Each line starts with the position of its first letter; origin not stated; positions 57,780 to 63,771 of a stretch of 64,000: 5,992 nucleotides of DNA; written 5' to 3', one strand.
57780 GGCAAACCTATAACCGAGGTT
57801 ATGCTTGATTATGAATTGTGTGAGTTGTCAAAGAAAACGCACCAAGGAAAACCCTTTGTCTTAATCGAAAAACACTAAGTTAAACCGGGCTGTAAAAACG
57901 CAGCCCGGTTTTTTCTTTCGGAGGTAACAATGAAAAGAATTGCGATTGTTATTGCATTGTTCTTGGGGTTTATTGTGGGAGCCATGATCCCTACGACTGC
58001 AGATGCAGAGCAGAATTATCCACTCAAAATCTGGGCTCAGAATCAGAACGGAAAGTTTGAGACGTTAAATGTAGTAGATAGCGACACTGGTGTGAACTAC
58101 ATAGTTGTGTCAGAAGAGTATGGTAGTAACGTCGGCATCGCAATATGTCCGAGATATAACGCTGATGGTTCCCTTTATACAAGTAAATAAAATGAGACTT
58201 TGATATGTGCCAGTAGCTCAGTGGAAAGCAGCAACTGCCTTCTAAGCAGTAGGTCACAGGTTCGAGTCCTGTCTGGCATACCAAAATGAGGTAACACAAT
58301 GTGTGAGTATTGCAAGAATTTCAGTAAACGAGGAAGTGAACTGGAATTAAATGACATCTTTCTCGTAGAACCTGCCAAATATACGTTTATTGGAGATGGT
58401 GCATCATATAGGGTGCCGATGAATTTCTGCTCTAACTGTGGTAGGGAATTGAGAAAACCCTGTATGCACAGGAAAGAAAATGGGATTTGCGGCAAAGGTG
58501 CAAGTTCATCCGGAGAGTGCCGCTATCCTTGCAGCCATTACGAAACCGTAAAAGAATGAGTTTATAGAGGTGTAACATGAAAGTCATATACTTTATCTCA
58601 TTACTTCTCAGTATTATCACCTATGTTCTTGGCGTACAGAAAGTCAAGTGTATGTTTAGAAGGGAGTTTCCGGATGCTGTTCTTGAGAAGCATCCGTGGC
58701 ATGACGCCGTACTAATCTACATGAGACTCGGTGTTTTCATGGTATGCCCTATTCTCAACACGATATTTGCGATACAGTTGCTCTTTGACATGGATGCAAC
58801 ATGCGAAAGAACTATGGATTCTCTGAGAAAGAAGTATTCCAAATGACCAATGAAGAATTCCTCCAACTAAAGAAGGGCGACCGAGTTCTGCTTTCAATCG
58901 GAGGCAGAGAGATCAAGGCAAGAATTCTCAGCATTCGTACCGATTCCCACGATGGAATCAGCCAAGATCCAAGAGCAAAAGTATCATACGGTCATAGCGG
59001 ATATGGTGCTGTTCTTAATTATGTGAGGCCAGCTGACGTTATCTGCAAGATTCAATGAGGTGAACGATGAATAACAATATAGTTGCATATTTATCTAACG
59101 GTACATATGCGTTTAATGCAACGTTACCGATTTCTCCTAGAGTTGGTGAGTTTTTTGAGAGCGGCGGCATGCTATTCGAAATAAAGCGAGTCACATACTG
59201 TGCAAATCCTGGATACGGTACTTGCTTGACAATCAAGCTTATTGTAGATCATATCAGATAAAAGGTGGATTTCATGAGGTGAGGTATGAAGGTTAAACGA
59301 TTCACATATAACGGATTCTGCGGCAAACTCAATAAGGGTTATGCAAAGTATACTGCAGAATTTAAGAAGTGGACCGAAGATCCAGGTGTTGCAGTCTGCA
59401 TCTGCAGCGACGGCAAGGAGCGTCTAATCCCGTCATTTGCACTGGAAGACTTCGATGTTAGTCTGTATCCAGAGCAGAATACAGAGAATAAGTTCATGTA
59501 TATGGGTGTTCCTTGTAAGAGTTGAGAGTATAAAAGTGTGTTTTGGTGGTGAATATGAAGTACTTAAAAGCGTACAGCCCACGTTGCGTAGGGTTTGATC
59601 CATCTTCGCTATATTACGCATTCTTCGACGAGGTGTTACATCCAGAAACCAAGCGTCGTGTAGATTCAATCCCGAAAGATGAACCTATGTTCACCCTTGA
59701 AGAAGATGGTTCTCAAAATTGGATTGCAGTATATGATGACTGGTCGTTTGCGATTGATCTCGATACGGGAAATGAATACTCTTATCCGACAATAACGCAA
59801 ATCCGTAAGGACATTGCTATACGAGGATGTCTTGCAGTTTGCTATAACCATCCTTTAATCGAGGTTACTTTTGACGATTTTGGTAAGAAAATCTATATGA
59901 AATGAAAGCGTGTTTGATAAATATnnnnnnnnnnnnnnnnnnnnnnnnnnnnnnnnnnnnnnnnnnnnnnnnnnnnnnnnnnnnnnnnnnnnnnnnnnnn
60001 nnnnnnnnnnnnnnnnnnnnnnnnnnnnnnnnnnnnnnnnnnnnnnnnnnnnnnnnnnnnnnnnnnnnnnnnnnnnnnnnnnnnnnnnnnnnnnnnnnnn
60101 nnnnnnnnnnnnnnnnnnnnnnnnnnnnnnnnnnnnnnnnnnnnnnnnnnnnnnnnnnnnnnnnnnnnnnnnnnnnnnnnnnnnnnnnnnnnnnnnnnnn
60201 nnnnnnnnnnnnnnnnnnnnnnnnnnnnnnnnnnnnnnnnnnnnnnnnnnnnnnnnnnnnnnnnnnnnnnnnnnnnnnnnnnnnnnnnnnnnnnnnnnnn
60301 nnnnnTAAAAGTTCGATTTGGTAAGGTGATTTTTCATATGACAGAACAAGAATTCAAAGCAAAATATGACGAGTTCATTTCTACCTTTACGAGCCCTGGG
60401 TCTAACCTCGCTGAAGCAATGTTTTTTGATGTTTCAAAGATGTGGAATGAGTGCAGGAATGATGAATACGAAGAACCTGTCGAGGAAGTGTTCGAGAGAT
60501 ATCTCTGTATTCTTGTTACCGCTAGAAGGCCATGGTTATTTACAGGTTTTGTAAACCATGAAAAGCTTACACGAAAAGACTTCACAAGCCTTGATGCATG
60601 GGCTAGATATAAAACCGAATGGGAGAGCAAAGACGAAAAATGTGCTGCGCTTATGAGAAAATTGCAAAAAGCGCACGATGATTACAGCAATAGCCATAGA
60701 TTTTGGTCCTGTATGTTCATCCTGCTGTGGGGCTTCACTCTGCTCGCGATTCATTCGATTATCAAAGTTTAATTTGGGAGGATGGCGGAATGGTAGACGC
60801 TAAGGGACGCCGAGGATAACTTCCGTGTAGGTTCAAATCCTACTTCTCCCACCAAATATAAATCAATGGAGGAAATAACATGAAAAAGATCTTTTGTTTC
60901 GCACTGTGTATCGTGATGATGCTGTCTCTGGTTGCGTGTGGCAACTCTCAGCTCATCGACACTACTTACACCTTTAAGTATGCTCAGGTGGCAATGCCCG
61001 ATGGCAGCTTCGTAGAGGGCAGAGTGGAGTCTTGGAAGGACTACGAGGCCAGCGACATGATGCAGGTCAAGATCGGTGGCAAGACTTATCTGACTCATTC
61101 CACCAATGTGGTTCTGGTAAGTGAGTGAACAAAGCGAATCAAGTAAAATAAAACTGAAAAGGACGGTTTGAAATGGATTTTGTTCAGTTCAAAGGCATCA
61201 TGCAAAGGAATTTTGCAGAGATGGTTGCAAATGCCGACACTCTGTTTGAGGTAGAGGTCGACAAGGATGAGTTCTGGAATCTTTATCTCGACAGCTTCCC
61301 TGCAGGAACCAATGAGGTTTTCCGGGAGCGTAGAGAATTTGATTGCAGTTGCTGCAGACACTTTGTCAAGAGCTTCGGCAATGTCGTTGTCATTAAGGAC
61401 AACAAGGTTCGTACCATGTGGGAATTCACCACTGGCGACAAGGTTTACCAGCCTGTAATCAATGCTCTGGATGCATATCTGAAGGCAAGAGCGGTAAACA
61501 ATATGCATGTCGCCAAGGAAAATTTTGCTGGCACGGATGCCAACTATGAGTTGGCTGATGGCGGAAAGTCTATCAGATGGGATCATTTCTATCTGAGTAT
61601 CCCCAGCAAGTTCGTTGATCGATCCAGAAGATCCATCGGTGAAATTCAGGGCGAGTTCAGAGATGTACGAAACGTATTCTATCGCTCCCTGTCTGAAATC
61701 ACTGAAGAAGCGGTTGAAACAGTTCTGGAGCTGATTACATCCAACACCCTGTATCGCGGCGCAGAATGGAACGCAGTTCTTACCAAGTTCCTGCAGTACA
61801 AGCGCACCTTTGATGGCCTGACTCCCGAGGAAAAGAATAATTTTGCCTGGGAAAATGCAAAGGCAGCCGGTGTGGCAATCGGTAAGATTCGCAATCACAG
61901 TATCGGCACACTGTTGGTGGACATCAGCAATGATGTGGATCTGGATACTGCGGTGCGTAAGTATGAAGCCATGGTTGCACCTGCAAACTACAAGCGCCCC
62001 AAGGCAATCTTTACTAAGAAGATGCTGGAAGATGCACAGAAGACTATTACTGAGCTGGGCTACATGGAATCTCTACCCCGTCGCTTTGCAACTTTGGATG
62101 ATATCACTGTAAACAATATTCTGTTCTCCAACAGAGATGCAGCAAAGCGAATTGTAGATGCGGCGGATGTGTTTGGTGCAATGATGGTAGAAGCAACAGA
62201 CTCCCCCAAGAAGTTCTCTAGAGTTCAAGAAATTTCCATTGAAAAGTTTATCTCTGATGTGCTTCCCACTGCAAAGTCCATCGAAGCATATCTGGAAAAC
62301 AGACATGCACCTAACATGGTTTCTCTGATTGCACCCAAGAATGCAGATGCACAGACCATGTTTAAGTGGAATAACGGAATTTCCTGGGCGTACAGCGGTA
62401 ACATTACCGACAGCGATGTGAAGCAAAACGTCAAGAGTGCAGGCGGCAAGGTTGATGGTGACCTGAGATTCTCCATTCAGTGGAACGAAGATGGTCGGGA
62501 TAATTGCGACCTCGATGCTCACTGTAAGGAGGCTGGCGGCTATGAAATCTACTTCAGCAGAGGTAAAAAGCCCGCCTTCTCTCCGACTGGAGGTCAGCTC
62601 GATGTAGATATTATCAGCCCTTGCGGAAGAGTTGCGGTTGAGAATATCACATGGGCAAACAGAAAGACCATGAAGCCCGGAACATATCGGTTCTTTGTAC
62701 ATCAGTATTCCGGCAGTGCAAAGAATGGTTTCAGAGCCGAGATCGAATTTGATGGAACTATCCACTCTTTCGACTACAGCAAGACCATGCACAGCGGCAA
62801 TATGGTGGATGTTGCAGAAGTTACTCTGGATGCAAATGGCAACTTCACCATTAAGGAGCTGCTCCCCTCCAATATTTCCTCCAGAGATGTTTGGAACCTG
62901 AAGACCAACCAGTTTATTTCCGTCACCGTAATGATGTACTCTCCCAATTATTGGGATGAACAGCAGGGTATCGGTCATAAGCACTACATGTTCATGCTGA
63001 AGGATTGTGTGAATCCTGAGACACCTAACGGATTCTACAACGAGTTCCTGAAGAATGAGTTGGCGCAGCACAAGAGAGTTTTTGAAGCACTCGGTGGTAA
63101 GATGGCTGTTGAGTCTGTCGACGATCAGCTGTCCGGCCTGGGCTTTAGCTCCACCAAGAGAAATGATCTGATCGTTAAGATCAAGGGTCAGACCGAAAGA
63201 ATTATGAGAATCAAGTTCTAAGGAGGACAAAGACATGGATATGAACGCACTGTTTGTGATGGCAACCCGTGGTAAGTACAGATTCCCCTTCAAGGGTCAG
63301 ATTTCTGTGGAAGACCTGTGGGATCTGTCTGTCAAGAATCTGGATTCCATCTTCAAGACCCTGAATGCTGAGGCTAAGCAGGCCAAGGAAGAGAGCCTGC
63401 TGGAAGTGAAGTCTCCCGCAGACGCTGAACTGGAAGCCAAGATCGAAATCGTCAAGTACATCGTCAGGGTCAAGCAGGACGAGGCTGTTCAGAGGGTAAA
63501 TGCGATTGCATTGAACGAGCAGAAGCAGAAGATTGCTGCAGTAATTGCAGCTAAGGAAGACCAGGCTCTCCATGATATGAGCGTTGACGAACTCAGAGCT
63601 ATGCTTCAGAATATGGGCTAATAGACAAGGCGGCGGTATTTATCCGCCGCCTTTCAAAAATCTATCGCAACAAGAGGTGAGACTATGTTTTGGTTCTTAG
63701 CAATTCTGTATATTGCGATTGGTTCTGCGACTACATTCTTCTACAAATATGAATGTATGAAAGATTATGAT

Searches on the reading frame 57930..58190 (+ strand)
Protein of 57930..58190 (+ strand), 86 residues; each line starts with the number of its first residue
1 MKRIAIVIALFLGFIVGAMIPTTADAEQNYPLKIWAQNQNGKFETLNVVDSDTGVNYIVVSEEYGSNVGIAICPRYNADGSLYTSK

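Call 6: search_protein_families(library=pfam, proteins=[window:57930-58190:+], max_evalue=0.01)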
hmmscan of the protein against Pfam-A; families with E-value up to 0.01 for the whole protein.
window:57930-58190:+ (86 aa): 1 family
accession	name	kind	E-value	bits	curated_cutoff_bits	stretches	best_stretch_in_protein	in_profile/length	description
PF20037.4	DUF6440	-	3.3e-05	24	26.5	1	48-81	20-49/53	Family of unknown function (DUF6440)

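Call 39: search_protein_families(library=phrogs, proteins=[window:57930-58190:+], max_evalue=0.01)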
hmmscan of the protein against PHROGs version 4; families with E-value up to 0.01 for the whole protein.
window:57930-58190:+ (86 aa): 1 family
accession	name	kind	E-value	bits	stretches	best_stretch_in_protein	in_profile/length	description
phrog_8801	-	unknown function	0.0021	19.6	1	1-83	1-89/94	-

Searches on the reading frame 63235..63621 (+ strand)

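Call 105: search_protein_families(library=pfam, proteins=[window:63235-63621:+], max_evalue=0.01)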
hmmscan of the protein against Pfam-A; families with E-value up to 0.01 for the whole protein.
window:63235-63621:+ (128 aa): 1 family
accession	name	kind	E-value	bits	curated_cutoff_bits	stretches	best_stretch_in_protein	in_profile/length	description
PF06698.16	DUF1192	-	0.00082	19.9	25.5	0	24-53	13-42/58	Protein of unknown function (DUF1192)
